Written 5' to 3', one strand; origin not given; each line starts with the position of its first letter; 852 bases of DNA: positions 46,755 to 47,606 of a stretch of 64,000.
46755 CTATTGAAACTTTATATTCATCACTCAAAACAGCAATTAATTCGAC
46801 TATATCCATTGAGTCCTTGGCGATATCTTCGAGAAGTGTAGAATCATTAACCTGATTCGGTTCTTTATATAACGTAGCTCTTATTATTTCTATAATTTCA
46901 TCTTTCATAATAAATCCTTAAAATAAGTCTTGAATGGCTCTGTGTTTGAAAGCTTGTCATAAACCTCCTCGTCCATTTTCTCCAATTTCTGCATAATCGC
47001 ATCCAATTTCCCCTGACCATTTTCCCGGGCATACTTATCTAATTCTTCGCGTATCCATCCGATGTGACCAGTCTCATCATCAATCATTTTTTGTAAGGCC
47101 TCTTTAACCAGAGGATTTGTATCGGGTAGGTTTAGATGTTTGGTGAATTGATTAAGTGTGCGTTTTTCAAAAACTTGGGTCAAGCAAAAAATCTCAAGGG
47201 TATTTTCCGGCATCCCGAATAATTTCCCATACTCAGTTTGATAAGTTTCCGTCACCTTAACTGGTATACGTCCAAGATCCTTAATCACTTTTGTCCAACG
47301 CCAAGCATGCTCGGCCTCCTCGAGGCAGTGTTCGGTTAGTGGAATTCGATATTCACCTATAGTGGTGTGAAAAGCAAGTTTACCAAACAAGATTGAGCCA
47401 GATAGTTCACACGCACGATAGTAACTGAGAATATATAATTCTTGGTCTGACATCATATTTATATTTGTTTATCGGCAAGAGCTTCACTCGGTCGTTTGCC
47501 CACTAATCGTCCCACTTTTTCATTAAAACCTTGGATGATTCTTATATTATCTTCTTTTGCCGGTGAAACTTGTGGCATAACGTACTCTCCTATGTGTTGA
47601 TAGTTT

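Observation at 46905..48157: Two adjacent small diiron-type (E..H helix) proteins inside the biosynthetic operon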

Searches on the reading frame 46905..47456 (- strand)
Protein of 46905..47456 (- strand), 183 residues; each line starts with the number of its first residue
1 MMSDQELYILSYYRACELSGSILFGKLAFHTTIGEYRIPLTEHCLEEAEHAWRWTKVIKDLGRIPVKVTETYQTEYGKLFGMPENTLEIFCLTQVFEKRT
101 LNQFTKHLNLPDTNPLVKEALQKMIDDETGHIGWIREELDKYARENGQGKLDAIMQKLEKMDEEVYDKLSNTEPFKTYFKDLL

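Call 3: search_protein_families(library=pfam, proteins=[window:46905-47456:-], max_evalue=0.1)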
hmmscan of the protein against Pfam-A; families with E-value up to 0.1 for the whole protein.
window:46905-47456:- (183 aa): 4 families
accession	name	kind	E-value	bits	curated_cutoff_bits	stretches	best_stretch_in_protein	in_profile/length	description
PF02915.23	Rubrerythrin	-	0.0011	19.8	22.8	1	104-153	20-67/137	Rubrerythrin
PF00210.30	Ferritin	-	0.0043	17.4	24.5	1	42-143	39-140/142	Ferritin-like domain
PF11583.14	AurF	-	0.0045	16.6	29.6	1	35-147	103-215/282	P-aminobenzoate N-oxygenase AurF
PF11387.14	DUF2795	-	0.045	14.1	25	0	136-168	19-49/54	Protein of unknown function (DUF2795)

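Call 4: search_protein_families(library=ncbifam, proteins=[window:46905-47456:-], max_evalue=0.1)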
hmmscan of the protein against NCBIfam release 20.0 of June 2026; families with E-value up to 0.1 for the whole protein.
window:46905-47456:- (183 aa): 0 families

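Call 7: find_homologous_proteins(query=window:46905-47456:-)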
Query window:46905-47456:- (183 aa): 96 proteins with E <= 0.001 among 116 candidates.
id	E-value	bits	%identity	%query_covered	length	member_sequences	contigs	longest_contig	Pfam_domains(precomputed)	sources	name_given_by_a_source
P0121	2.0e-109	381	91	100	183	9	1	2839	-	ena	-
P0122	1.9e-100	352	82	99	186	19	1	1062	-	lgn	-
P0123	4.0e-97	341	80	99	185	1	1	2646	-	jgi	jgi:hypothetical protein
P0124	2.0e-94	333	78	100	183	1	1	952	-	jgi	jgi:1,2-phenylacetyl-CoA epoxidase catalytic subunit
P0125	2.5e-93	329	76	99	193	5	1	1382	-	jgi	-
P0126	3.9e-93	328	78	100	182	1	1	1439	-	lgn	-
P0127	3.6e-92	325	76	100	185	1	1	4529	-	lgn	-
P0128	5.2e-91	321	74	99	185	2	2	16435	PF11583.15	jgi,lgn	jgi:rubrerythrin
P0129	1.8e-89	316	73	100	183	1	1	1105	-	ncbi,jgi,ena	-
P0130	4.6e-89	315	75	100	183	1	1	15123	-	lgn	-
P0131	1.2e-87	310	75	99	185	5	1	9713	-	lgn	-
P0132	1.2e-86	307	72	99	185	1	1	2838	-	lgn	-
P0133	6.5e-86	305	73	99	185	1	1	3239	PF11583.15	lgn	-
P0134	1.0e-84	301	69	100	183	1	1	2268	-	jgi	-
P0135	8.8e-84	298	70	99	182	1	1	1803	-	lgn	-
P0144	1.2e-76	275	64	100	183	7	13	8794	PF11583.15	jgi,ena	jgi:rubrerythrin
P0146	3.0e-74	267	63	99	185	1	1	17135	PF11583.15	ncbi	-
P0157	1.9e-71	258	60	98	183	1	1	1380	PF11583.15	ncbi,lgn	-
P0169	4.4e-70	253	59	99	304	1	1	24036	-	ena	-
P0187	2.9e-67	244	57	99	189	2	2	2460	PF11583.15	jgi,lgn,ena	-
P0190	1.8e-66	241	56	97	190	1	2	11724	PF11583.15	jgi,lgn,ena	-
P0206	1.9e-63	232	55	98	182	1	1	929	PF11583.15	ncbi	-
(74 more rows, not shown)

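Call 9: search_solved_structures(query=window:46905-47456:-, max_evalue=10)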
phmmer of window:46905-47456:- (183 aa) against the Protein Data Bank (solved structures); distinct sequences matched with E-value up to 10: 14.
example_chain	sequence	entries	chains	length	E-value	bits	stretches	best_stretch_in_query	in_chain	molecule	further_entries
9u78_A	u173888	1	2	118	5.8e-05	26.2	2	114-144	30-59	Single Chain Protein of De Novo Designed Helix Bundles-4EH2 with KDPV Loop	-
5c39_A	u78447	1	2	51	0.25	14.4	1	109-136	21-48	P0 Manganese cluster peptide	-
1mft_A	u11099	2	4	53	0.25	14.4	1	109-136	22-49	Four-helix bundle model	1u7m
3e2c_A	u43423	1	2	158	0.34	14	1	118-153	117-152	Bacterioferritin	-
8dt0_A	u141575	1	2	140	0.34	14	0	81-161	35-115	Scaffolding protein functional sites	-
1m39_A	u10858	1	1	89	0.4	13.8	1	103-168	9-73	Caltractin, isoform 1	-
5a8w_C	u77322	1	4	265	0.45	13.6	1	110-142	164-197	METHYL-COENZYME M REDUCTASE II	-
3kf9_A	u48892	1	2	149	1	12.4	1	101-173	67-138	Caltractin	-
2a4j_A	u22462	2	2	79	1.2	12.2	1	108-170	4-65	Centrin 2 | Centrin-2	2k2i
6qld_N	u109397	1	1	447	1.2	12.2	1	52-147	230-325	Inner kinetochore subunit CHL4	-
10dq_N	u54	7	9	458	1.3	12.1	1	52-147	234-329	Inner kinetochore subunit CHL4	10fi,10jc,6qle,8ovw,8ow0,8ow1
6nuw_E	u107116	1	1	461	1.3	12.1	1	52-147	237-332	Inner kinetochore subunit CHL4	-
6qlf_N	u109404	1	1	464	1.3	12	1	52-147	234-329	Inner kinetochore subunit CHL4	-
2hz8_A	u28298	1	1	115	4.5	10.3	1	112-165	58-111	De novo designed diiron protein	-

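Call 18: predict_structure(alignment_id=A2)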
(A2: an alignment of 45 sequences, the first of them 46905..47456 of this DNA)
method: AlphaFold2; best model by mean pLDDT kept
length: 183 residues; sequences in the alignment: 45
mean_pLDDT: 93.2   pTM: 0.88
mean pLDDT of the five models: 93.2, 92.3, 91.8, 89.9, 89.4
residues with pLDDT >= 90: 151; 70-90: 31; 50-70: 1; < 50: 0
segments of 3 or more residues with pLDDT < 50: none
pLDDT, mean of each block of 10 residues (from residue 1): 95 96 91 90 96 98 96 90 86 92 95 95 93 91 94 95 95 94 75
secondary structure, 60 per line:
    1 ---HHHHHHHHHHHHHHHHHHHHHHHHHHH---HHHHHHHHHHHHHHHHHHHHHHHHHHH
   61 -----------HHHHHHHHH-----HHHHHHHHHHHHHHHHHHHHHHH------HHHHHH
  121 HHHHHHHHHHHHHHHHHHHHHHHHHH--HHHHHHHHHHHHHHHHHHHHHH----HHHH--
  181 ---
elements in order: H4-30 H34-60 H72-80 H86-108 H115-146 H149-170 H175-178
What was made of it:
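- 46905..47456 (-): FerB, 183 aa: minimal catalytic-type ferritin-fold diiron protein. Model pLDDT 93 (call 18).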

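Call 22: fold_search(model_id=the predicted structure, library=pdb)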
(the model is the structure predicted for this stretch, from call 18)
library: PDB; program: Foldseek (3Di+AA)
matches with E <= 10: 652; with E <= 0.001: 0
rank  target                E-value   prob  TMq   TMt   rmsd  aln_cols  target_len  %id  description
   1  4ztt_E                2.2e-03  1.00  0.62  0.68   6.5       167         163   18  Crystal structures of ferritin mutants reveal diferric-peroxo intermediates (released 2016-06-15)
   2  5ux1_A                3.0e-03  1.00  0.66  0.61   3.7       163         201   20  Protein 43 with aldehyde deformylating oxygenase activity from Synechococcus (released 2018-02-28)
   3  5ux1_D                4.0e-03  1.00  0.65  0.61   3.5       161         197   20  Protein 43 with aldehyde deformylating oxygenase activity from Synechococcus (released 2018-02-28)
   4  3pvr_C                4.0e-03  1.00  0.70  0.54   5.1       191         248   16  The Phenylacetyl-CoA monooxygenase PaaAC subcomplex with benzoyl-CoA (released 2011-01-19)
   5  4ztt_A                4.4e-03  1.00  0.62  0.69   6.4       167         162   20  Crystal structures of ferritin mutants reveal diferric-peroxo intermediates (released 2016-06-15)
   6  5ux1_C                4.6e-03  1.00  0.65  0.60   3.7       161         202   20  Protein 43 with aldehyde deformylating oxygenase activity from Synechococcus (released 2018-02-28)
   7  4xgs_A                5.1e-03  1.00  0.63  0.69   6.5       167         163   18  Crystal structure analysis of novel iron uptake mechanism of Gram-negative bacterial ferritin (released 2016-07-06)
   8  1nf6_F                6.5e-03  1.00  0.60  0.64   4.9       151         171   16  X-ray structure of the Desulfovibrio desulfuricans bacterioferritin: the diiron site in different catalytic states ("c (released 2003-04-01)
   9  4reu_A                6.5e-03  1.00  0.63  0.69   6.3       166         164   19  Revelation of Endogenously bound Fe2+ ions in the Crystal Structure of Ferritin from Escherichia coli (released 2014-10-22)
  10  4ztt_F                7.2e-03  1.00  0.61  0.67   6.5       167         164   20  Crystal structures of ferritin mutants reveal diferric-peroxo intermediates (released 2016-06-15)
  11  3pvr_B                7.5e-03  1.00  0.69  0.55   5.4       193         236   16  The Phenylacetyl-CoA monooxygenase PaaAC subcomplex with benzoyl-CoA (released 2011-01-19)
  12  4ii4_B                7.9e-03  1.00  0.70  0.55   5.2       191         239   15  The Phenylacetyl-CoA monooxygenase - mutant PaaA E49Q K68Q - PaaC wild type subcomplex with benzoyl-CoA (released 2014-08-20)
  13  4xgs_B                7.9e-03  1.00  0.62  0.68   6.5       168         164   20  Crystal structure analysis of novel iron uptake mechanism of Gram-negative bacterial ferritin (released 2016-07-06)
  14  1nf4_A                8.7e-03  1.00  0.60  0.64   4.9       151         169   16  X-Ray Structure of the Desulfovibrio desulfuricans bacterioferritin: the diiron site in different states (reduced stru (released 2003-04-01)
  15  1nf4_H                9.1e-03  1.00  0.60  0.64   4.9       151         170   16  X-Ray Structure of the Desulfovibrio desulfuricans bacterioferritin: the diiron site in different states (reduced stru (released 2003-04-01)
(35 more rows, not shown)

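Call 28: search_solved_structures(query=A2, max_evalue=1, show_alignments=3)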
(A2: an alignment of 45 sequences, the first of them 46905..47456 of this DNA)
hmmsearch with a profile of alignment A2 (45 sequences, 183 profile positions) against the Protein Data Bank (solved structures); distinct sequences matched with E-value up to 1: 43.
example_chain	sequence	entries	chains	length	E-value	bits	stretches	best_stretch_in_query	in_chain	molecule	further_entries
9u78_A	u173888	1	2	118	7.9e-06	28.8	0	113-134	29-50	Single Chain Protein of De Novo Designed Helix Bundles-4EH2 with KDPV Loop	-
5c39_A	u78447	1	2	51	0.0014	21.4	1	96-136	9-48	P0 Manganese cluster peptide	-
1mft_A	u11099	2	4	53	0.0015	21.4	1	96-136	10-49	Four-helix bundle model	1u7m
7jh6_A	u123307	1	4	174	0.0042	19.9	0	109-138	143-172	Two-domain di-Zn(II) and porphyrin-binding protein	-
2hz8_A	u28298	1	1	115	0.0092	18.8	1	97-159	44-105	De novo designed diiron protein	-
8w8z_A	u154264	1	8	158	0.019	17.7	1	80-144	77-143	Bacterioferritin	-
3e2c_A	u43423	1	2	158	0.02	17.7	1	112-151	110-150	Bacterioferritin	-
3ghq_A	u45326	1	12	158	0.027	17.2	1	112-151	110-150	Bacterioferritin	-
4xks_A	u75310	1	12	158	0.029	17.2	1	112-151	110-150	Bacterioferritin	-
4xku_A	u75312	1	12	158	0.031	17.1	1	112-151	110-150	Bacterioferritin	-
1bcf_A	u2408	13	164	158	0.031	17.1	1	112-151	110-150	BACTERIOFERRITIN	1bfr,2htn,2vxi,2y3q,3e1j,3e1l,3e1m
4xkt_A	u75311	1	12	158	0.038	16.8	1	112-147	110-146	Bacterioferritin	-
26rv_A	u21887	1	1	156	0.047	16.5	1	81-141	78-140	Bacterioferritin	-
4cvs_A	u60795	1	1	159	0.067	16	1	118-151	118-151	BACTERIOFERRITIN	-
4cvr_A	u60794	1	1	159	0.068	15.9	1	118-151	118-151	BACTERIOFERRITIN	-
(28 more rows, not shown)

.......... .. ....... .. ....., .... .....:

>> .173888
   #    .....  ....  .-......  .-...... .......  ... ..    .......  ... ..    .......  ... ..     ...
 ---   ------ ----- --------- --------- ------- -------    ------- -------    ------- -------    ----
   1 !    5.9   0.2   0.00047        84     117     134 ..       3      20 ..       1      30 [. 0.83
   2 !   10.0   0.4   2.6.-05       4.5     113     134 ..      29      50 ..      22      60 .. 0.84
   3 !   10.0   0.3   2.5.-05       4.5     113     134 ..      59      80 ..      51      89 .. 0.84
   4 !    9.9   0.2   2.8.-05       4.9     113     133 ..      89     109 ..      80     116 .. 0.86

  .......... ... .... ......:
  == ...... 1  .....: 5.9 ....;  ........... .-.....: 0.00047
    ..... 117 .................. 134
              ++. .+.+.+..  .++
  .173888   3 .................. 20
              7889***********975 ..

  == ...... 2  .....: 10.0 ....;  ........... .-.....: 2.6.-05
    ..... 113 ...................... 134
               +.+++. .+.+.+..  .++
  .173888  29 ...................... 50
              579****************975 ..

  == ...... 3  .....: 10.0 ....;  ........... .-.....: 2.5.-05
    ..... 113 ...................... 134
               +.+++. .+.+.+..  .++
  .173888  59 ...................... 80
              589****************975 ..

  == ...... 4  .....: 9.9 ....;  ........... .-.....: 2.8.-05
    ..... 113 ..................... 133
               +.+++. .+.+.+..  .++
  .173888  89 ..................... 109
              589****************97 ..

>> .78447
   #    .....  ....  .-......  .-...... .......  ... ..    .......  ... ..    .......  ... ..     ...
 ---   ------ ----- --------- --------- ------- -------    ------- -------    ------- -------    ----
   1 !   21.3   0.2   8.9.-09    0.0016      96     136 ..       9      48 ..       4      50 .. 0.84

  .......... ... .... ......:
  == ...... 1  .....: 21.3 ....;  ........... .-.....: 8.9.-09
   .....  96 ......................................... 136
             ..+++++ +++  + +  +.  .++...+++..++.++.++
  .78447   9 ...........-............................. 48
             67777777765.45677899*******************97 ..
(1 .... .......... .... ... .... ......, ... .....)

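Call 34: search_protein_families(library=pfam, alignment_id=A2, max_evalue=0.1)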
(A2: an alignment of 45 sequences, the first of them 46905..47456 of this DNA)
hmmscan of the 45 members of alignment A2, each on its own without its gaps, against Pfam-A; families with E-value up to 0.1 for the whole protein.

A. member 1, window:46905-47456:- (183 aa): 4 families
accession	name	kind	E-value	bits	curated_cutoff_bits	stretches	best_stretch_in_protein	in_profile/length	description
PF02915.23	Rubrerythrin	-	0.0011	19.8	22.8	1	104-153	20-67/137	Rubrerythrin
PF00210.30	Ferritin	-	0.0043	17.4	24.5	1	42-143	39-140/142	Ferritin-like domain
PF11583.14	AurF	-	0.0045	16.6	29.6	1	35-147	103-215/282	P-aminobenzoate N-oxygenase AurF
PF11387.14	DUF2795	-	0.045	14.1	25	0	136-168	19-49/54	Protein of unknown function (DUF2795)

B. families by the number of members that match (of 45 scanned): 27 families (the first 25 are shown)
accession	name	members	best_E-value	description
PF02915.23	Rubrerythrin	35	3.3e-07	Rubrerythrin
PF00210.30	Ferritin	35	1.3e-05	Ferritin-like domain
PF03232.19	COQ7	31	7e-06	Ubiquinone biosynthesis protein COQ7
PF11583.14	AurF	24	4.5e-07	P-aminobenzoate N-oxygenase AurF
PF04305.20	DUF455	14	0.0027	Protein of unknown function (DUF455)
PF13668.12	Ferritin_2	10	0.0016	Ferritin-like domain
PF02273.21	Acyl_transf_2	2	0.025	Acyl transferase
PF11443.14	DUF2828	2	0.033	Domain of unknown function (DUF2828)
PF14747.11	DUF4473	2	0.035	Domain of unknown function (DUF4473)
PF25805.1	IQUB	2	0.05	IQUB-like domain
PF25213.1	HVO_A0261_N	1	0.0031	HVO_A0261 N-terminal domain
PF03304.18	Mlp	1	0.01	Mlp lipoprotein family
PF03879.20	Cgr1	1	0.012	Cgr1 family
PF05974.18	DUF892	1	0.02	Domain of unknown function (DUF892)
PF14518.11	Haem_oxygenas_2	1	0.026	Iron-containing redox enzyme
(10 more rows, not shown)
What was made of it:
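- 46905..47456 (-): Weak Rubrerythrin, AurF, COQ7 and Ferritin Pfam hits (calls 3, 34).
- On AurF/CmlI N-oxygenase (PF11583): 24 of 45 homologues give weak hits (call 34).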

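Call 43: find_encoding_contigs(protein=P0169, flank=8000, max_places=2)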
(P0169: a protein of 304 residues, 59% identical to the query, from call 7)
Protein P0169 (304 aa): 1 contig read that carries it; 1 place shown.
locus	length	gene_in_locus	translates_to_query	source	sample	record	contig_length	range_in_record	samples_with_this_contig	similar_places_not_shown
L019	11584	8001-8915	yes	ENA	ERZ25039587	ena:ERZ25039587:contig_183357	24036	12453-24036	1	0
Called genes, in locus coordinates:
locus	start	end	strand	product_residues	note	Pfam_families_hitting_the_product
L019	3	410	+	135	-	PF00501:AMP-binding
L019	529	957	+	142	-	PF00501:AMP-binding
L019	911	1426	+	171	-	PF13193:AMP-binding_C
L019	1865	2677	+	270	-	PF07690:MFS_1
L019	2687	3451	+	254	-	PF02129:Peptidase_S15 (weak), PF00561:Abhydrolase_1, PF12146:Hydrolase_4, PF12697:Abhydrolase_6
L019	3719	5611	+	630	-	PF03631:Virul_fac_BrkB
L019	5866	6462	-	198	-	PF00072:Response_reg, PF00196:GerE, PF08281:Sigma70_r4_2 (weak)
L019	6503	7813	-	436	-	PF07730:HisKA_3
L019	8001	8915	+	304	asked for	-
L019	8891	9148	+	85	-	PF00550:PP-binding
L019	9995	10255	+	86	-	-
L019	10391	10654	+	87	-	-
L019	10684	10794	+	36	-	-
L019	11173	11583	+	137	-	?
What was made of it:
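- The single apparent FerA-FerB fusion (P0169) lies in a frameshift-ridden contig that lacks the rest of the cassette (call 43).
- Tried and rejected: Rejected as evidence, because its contig has fragmented genes and lacks the upstream cassette (call 43).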

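Call 56: find_homologous_proteins(query=A2, max_evalue=0.001)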
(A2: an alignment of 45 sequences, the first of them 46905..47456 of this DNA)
Query A2 (45 sequences) (183 aa, profile of the alignment): 334 proteins with E <= 0.001 among 3446 candidates; the best 120 are listed.
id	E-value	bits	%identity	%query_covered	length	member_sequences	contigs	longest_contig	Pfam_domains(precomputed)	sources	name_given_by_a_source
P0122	4.6e-95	334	82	99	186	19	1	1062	-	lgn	-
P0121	1.1e-94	333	91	100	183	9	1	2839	-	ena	-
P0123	5.2e-94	331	80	99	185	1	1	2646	-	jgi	jgi:hypothetical protein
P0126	1.9e-93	329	78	100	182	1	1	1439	-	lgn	-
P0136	4.0e-93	328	69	97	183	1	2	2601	-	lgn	-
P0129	1.1e-92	327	73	100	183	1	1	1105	-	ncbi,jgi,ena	-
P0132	2.4e-92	326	72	99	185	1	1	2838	-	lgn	-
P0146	2.8e-92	325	63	99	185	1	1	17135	PF11583.15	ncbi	-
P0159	4.5e-92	325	61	98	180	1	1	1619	-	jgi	jgi:hypothetical protein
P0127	8.3e-92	324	76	100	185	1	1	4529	-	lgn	-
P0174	1.0e-91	323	60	98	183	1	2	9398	-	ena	-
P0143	1.6e-91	323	68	98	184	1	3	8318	-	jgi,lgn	-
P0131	1.7e-91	323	75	99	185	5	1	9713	-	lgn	-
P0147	2.0e-91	323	61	99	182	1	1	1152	-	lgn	-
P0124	2.5e-91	322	78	100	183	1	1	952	-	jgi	jgi:1,2-phenylacetyl-CoA epoxidase catalytic subunit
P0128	7.0e-91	321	74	99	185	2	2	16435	PF11583.15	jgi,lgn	jgi:rubrerythrin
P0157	5.0e-89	315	60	98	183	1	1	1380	PF11583.15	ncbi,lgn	-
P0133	5.6e-89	315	73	99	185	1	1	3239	PF11583.15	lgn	-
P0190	4.9e-88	311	56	97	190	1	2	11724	PF11583.15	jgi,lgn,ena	-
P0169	4.0e-87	308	59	99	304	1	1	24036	-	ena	-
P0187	4.4e-85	302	57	99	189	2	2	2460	PF11583.15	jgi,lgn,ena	-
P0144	2.4e-84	299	64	100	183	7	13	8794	PF11583.15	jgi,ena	jgi:rubrerythrin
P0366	2.2e-83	296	58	97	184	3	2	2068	PF11583.15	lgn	-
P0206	3.4e-83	296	55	98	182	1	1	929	PF11583.15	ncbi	-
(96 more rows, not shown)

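Call 77: search_dna_similar(query=window:46905-47456:-, collection=plasmids, mode=protein, max_evalue=0.001, max_rows=10)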
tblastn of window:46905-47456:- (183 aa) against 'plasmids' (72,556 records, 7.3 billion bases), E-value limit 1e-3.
No match.
